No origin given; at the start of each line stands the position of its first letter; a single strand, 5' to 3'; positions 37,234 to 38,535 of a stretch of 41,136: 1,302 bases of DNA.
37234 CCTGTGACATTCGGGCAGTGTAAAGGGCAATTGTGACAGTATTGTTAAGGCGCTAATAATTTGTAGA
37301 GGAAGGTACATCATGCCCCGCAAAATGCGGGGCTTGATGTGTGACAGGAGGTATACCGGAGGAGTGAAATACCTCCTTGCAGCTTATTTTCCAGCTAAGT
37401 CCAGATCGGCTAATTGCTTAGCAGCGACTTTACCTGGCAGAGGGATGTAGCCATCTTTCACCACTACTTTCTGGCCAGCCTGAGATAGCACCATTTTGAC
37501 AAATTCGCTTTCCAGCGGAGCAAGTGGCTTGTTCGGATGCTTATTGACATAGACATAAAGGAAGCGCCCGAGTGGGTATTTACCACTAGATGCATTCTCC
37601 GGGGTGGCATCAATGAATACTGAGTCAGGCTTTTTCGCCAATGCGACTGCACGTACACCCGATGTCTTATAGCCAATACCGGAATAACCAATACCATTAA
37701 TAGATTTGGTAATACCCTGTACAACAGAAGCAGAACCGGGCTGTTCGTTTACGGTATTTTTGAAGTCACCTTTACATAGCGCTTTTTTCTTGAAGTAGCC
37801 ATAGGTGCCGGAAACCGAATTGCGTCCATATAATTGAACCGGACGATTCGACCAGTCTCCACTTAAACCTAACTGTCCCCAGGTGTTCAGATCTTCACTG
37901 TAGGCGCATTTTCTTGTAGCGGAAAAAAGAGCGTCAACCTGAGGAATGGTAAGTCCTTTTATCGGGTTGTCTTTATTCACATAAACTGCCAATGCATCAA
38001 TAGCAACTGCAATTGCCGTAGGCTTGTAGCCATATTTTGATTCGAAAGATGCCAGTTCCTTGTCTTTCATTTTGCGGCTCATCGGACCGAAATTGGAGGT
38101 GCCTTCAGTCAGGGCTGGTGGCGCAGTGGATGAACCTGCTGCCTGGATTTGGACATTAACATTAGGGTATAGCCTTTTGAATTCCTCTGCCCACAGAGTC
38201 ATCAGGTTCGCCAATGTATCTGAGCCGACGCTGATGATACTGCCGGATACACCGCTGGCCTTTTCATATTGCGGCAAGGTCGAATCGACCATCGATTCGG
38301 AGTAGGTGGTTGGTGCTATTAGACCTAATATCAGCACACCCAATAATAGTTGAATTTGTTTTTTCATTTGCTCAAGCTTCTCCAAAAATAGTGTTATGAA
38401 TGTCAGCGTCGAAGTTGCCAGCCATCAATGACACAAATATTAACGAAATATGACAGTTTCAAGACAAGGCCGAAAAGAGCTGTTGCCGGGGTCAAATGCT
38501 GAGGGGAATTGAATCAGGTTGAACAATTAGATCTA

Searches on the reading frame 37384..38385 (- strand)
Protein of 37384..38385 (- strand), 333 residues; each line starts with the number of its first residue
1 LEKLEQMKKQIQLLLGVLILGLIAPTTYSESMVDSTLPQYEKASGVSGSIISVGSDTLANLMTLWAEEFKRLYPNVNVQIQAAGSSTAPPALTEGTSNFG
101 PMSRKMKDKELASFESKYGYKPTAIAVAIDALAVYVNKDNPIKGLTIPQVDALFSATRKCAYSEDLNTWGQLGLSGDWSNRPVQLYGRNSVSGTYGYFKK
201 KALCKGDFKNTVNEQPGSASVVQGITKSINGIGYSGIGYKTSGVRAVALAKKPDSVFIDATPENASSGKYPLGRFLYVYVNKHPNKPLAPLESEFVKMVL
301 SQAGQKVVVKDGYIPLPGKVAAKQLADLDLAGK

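Call 46: search_protein_families(library=pfam, proteins=[window:37384-38385:-])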
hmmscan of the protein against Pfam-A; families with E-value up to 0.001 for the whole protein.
window:37384-38385:- (333 aa): 2 families
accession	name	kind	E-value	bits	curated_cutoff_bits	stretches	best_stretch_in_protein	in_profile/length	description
PF12849.12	PBP_like_2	-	1e-30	107.8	27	1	45-301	7-265/267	PBP superfamily domain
PF13531.11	SBP_bac_11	-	0.00011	22.5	25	1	55-313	6-226/227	Bacterial extracellular solute-binding protein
